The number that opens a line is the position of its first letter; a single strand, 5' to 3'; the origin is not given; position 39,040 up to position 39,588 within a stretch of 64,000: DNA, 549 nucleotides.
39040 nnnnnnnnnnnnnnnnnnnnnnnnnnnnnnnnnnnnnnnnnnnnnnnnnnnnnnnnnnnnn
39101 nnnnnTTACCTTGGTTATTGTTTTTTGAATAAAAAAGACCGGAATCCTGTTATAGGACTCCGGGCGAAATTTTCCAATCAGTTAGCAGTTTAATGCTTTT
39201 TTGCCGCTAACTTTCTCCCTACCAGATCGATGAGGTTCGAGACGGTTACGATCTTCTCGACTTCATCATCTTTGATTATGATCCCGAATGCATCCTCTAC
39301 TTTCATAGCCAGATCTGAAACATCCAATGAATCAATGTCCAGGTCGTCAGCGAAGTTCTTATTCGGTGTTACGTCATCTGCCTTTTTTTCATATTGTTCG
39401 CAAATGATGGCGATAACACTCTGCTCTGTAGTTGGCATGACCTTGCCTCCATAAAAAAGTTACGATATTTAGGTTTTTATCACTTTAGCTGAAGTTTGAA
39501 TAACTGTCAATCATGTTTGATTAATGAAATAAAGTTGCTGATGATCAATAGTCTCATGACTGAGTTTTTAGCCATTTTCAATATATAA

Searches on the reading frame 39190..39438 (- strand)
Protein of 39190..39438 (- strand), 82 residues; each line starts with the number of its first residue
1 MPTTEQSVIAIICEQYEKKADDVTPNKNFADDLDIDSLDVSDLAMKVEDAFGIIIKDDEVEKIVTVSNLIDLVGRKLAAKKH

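Call 13: search_protein_families(library=pfam, proteins=[window:39190-39438:-], max_evalue=0.001)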
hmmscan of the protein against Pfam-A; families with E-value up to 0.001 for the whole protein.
window:39190-39438:- (82 aa): 2 families
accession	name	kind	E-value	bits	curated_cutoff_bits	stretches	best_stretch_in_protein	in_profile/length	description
PF00550.31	PP-binding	-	3.2e-12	46.9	20.8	1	7-73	2-67/67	Phosphopantetheine attachment site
PF14573.12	PP-binding_2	-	0.0003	21.4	32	1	10-76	16-87/96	Acyl-carrier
